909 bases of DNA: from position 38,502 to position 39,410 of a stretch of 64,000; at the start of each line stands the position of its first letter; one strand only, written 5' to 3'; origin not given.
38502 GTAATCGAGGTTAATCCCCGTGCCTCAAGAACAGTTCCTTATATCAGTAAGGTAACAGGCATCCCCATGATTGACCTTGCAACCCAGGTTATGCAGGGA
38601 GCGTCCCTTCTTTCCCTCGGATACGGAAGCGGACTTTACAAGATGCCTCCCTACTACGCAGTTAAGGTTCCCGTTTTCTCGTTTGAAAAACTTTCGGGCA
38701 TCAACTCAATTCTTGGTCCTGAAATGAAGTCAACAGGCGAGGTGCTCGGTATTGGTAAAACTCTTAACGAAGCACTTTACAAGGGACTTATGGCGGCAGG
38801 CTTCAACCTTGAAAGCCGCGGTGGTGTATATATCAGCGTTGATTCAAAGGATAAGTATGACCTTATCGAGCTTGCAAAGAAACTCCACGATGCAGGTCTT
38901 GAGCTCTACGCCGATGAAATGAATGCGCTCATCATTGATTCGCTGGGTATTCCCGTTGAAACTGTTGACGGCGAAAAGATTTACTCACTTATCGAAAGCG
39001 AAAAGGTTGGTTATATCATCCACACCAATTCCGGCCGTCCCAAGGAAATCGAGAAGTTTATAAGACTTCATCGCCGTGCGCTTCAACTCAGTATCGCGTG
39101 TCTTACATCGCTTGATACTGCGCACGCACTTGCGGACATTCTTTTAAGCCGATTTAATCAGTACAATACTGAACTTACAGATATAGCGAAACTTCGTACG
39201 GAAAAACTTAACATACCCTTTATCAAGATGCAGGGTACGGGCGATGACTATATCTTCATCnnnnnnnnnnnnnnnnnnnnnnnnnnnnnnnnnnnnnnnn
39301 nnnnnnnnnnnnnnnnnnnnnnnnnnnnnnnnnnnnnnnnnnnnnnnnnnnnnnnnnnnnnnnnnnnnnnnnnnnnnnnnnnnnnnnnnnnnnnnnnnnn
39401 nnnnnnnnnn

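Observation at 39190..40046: carB reads straight through into a complete diaminopimelate epimerase (DapF) domain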

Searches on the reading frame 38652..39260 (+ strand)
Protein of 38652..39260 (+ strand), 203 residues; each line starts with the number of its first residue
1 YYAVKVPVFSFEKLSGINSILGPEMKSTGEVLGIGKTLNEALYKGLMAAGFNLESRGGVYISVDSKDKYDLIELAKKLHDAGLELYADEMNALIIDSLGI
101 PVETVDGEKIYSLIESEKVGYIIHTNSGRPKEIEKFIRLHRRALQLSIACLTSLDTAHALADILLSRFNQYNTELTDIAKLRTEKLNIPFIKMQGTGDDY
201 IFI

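Call 66: search_solved_structures(query=window:38652-39260:+, max_evalue=0.01, show_alignments=2)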
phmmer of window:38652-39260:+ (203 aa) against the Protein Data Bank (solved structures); distinct sequences matched with E-value up to 0.01: 5.
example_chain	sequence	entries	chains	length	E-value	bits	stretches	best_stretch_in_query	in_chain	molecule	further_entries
1bxr_A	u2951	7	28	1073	1.8e-31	112.6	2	1-161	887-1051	CARBAMOYL-PHOSPHATE SYNTHASE | CARBAMOYL PHOSPHATE SYNTHETASE: LARGE SUBUNIT | CARBAMOYL PHOSPHATE SYNTHETASE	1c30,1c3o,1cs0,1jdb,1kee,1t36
1a9x_A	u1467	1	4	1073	1.8e-31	112.6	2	1-161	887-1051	CARBAMOYL PHOSPHATE SYNTHETASE (LARGE CHAIN)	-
1ce8_A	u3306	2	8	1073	1.8e-31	112.6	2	1-161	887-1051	PROTEIN (CARBAMOYL-PHOSPHATE SYNTHASE) | carbamoyl phosphate synthetase large chain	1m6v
5dot_A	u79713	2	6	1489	9.6e-17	64.6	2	1-105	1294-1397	Carbamoyl-phosphate synthase [ammonia], mitochondrial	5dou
6uel_A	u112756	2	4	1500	9.8e-17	64.6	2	1-105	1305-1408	Carbamoyl-phosphate synthase [ammonia], mitochondrial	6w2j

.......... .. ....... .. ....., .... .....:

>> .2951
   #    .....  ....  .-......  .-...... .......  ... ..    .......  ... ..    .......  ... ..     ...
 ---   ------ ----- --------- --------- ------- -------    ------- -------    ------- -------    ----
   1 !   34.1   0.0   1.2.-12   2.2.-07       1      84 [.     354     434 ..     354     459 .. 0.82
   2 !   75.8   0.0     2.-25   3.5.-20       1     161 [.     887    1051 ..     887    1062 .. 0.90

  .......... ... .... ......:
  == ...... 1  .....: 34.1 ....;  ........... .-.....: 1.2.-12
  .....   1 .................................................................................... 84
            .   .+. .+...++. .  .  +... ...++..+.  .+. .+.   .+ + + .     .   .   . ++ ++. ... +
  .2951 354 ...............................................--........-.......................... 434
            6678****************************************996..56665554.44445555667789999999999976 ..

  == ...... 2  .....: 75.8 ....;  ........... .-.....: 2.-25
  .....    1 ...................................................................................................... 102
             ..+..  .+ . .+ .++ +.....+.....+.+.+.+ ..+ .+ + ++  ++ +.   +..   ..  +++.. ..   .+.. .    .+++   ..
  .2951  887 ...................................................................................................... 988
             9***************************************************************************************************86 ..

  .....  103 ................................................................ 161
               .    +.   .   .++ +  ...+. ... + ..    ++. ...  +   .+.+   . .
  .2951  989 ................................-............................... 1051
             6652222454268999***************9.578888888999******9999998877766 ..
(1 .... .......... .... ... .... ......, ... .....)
